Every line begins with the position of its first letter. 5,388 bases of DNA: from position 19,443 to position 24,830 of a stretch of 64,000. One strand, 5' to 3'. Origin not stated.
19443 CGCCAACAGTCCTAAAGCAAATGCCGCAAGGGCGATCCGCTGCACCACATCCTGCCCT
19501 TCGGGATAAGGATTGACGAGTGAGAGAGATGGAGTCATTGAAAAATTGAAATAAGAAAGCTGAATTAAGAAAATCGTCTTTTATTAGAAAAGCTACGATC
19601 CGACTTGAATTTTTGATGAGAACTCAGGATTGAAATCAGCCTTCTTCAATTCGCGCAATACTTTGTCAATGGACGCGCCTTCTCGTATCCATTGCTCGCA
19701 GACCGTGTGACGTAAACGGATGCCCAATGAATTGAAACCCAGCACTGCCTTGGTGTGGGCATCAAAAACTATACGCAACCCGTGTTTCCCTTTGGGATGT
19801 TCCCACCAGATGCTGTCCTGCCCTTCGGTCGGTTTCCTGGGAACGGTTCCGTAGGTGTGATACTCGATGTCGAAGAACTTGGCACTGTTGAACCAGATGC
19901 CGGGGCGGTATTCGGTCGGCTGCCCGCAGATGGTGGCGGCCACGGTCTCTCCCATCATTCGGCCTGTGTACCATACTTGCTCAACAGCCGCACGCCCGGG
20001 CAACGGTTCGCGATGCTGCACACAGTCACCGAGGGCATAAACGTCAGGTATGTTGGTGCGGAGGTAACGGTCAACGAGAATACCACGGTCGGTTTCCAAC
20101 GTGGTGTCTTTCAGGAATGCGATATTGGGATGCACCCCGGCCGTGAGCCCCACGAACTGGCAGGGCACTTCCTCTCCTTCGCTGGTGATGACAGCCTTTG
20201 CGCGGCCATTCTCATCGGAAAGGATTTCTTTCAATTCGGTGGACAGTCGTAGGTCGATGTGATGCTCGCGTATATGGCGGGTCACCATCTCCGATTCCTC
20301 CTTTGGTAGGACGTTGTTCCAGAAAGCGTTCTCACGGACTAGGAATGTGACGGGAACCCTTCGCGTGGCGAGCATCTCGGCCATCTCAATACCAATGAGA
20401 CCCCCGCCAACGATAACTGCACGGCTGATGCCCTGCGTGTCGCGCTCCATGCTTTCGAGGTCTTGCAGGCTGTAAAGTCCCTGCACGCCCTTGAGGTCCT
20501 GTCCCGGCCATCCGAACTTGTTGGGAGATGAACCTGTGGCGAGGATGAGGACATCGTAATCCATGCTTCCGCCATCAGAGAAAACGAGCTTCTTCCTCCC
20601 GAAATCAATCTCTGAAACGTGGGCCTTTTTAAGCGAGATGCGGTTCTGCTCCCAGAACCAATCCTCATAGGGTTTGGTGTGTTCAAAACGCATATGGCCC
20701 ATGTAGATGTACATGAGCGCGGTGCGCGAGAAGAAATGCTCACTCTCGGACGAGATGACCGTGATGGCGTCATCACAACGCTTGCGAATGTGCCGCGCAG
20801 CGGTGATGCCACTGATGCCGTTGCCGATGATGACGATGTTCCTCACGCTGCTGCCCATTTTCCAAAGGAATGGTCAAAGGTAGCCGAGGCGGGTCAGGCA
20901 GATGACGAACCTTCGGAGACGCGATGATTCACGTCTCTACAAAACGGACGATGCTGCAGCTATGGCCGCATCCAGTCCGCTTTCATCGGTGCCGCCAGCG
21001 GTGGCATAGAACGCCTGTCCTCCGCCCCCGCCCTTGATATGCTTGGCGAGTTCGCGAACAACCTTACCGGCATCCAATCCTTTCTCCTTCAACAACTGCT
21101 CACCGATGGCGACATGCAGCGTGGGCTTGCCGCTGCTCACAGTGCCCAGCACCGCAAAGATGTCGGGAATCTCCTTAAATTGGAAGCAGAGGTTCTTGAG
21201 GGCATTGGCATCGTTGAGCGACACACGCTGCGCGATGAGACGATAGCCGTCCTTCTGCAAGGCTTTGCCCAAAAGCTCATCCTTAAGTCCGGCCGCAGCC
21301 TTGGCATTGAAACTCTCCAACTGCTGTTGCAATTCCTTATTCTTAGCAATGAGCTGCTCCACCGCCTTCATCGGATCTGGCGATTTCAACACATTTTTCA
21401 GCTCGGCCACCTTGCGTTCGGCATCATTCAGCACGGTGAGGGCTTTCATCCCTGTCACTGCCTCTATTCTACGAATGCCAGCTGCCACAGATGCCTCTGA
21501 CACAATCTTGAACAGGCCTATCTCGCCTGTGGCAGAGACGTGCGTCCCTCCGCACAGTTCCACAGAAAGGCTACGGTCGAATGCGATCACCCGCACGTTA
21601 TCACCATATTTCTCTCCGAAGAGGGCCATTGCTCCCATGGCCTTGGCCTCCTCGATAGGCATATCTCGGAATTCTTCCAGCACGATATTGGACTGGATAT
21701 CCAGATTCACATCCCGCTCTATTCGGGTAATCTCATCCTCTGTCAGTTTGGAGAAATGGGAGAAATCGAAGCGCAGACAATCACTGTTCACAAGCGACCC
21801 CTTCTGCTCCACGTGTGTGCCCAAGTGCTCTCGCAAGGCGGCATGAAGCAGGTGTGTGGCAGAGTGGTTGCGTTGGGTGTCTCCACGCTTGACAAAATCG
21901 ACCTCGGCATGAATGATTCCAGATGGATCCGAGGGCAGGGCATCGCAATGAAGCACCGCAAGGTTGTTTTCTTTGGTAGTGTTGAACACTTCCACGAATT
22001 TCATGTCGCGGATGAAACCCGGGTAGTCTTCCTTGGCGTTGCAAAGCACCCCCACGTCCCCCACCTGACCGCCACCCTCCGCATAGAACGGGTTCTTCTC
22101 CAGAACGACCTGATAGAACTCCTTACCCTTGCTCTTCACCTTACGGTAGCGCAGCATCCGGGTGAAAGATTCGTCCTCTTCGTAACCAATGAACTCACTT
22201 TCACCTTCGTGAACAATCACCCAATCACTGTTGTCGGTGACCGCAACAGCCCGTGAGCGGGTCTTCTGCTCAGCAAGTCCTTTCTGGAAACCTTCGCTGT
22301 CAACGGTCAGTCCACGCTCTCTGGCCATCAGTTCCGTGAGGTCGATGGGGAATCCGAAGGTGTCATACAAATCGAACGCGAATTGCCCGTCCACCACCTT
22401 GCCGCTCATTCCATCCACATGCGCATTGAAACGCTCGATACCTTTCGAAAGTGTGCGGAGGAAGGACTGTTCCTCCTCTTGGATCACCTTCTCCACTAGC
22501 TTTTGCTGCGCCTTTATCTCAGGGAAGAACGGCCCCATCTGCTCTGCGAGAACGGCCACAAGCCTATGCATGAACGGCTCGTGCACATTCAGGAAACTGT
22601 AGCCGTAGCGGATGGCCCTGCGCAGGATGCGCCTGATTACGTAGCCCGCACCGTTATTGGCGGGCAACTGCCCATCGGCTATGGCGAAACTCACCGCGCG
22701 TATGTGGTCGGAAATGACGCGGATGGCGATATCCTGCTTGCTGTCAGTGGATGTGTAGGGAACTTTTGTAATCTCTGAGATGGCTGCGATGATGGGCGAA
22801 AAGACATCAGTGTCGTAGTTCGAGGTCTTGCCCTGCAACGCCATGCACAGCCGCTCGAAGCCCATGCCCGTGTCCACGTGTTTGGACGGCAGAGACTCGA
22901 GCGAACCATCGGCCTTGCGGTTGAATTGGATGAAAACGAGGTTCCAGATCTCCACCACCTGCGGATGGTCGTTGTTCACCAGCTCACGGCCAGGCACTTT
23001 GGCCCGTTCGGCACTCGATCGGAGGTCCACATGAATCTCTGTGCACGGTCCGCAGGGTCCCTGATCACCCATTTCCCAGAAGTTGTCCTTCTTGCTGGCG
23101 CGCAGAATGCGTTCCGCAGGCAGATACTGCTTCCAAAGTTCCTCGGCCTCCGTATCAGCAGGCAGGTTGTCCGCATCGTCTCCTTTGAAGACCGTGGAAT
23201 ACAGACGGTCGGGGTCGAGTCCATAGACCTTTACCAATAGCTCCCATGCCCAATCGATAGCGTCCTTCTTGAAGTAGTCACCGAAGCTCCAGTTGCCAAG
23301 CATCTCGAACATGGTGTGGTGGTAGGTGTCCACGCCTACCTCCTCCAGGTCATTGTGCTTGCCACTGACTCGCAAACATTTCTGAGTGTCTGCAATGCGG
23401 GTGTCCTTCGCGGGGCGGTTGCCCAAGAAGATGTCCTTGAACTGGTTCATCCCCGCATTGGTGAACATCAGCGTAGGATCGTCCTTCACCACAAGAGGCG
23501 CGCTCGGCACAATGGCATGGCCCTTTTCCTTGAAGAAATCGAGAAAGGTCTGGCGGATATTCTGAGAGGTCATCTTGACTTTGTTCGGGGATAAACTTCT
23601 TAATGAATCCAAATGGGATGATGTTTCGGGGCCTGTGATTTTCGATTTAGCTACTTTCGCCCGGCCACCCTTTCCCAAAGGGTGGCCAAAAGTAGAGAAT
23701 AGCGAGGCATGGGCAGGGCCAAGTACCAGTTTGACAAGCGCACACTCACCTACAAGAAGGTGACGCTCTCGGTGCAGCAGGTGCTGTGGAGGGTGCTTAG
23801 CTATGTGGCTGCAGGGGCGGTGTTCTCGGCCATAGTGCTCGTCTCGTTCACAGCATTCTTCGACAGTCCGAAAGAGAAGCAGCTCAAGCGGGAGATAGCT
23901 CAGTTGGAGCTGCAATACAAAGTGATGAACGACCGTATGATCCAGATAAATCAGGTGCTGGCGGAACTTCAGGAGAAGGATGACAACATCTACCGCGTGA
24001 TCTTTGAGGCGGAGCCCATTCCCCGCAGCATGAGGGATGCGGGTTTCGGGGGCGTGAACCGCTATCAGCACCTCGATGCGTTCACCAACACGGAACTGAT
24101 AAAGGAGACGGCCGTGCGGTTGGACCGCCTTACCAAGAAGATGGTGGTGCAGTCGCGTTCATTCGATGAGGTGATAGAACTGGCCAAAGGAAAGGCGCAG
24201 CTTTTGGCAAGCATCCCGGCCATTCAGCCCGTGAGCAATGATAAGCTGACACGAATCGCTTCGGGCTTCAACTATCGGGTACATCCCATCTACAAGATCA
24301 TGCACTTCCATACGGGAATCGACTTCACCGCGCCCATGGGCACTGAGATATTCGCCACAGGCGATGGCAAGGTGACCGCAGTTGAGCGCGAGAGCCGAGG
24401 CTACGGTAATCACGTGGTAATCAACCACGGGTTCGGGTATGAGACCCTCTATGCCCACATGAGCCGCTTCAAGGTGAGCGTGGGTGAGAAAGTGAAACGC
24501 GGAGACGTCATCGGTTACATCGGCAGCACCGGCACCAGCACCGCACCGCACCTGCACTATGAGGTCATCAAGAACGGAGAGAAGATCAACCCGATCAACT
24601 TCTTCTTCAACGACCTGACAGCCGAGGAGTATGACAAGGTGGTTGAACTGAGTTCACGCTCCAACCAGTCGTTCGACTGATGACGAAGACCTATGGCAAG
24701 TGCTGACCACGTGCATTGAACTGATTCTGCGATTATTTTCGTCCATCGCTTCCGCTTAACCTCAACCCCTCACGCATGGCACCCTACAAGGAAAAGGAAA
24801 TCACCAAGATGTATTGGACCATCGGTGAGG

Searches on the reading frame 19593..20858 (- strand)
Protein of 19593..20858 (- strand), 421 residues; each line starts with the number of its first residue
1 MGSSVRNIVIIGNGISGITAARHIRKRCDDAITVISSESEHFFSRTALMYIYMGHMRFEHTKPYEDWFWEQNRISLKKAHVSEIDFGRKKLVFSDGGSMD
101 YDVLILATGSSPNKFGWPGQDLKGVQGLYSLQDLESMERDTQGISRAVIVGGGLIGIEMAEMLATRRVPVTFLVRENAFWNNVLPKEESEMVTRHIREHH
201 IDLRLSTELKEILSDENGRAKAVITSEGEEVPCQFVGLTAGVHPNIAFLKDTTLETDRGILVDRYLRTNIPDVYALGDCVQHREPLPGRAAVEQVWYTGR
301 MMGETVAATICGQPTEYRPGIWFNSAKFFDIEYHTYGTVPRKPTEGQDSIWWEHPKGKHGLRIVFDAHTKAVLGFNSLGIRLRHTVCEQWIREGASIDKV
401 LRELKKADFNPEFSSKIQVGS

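Call 42: search_protein_families(library=pfam, proteins=[window:19593-20858:-], max_evalue=0.0001)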
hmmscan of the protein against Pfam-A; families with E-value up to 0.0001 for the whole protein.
window:19593-20858:- (421 aa): 5 families
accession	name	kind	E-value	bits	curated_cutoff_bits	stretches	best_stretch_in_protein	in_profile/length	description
PF07992.20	Pyr_redox_2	-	4.2e-53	181.1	26.1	1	7-284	2-280/291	Pyridine nucleotide-disulphide oxidoreductase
PF00070.33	Pyr_redox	-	7.6e-18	65.2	22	1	146-226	1-80/82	Pyridine nucleotide-disulphide oxidoreductase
PF13738.12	Pyr_redox_3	-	2.6e-09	37.2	30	1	92-277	116-305/305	Pyridine nucleotide-disulphide oxidoreductase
PF01266.30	DAO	-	9.5e-07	29.1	27.9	0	8-38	2-31/353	FAD dependent oxidoreductase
PF13454.12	NAD_binding_9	-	6.2e-05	23.5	21.8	0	9-42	1-35/155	FAD-NAD(P)-binding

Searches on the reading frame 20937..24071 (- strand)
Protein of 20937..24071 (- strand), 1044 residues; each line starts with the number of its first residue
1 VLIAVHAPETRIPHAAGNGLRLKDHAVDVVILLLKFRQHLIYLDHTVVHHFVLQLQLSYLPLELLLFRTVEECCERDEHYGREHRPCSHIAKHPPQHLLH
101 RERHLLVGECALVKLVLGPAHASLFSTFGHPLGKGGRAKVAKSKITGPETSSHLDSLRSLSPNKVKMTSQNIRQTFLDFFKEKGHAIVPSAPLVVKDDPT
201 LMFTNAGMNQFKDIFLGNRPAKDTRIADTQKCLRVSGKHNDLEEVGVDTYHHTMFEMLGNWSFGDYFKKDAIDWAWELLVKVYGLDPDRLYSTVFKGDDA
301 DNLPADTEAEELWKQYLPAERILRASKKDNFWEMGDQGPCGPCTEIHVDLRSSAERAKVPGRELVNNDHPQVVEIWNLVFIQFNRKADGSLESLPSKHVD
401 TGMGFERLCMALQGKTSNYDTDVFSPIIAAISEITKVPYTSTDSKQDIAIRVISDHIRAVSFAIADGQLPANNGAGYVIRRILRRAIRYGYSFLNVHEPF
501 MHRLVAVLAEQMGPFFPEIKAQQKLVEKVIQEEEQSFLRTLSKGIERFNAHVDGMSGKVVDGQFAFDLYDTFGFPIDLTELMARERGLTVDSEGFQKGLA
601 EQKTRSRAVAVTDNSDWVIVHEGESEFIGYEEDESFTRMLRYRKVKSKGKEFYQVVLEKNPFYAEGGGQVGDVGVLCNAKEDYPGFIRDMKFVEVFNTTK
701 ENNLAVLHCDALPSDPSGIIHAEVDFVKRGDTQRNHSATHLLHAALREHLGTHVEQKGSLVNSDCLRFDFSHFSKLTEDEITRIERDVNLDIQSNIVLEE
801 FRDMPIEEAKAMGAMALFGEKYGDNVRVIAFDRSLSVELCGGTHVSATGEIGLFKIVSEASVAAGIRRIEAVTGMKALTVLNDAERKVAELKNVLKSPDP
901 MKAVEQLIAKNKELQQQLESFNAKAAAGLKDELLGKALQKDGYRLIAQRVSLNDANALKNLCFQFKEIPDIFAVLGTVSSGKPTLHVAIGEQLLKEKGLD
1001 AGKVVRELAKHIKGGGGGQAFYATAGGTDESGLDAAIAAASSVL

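Call 42: search_protein_families(library=pfam, proteins=[window:20937-24071:-], max_evalue=0.0001)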
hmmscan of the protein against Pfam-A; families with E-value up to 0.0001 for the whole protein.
window:20937-24071:- (1044 aa): 3 families
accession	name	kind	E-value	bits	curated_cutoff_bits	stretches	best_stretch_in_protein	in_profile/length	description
PF01411.24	tRNA-synt_2c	-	5.7e-193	642.8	30.3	1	171-681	1-513/552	tRNA synthetases class II (A)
PF07973.19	tRNA_SAD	-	4.8e-16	58.9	24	1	826-870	1-44/44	Threonyl and Alanyl tRNA synthetase second additional domain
PF02272.25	DHHA1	-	5.9e-09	36.7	25.9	1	948-1043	7-99/102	DHHA1 domain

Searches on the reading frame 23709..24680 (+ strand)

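Call 42: search_protein_families(library=pfam, proteins=[window:23709-24680:+], max_evalue=0.0001)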
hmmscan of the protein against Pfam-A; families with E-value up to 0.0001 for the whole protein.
window:23709-24680:+ (323 aa): 1 family
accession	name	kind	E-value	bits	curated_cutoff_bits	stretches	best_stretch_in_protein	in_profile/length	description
PF01551.29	Peptidase_M23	-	3.6e-36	123.7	28.7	1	200-295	2-96/96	Peptidase family M23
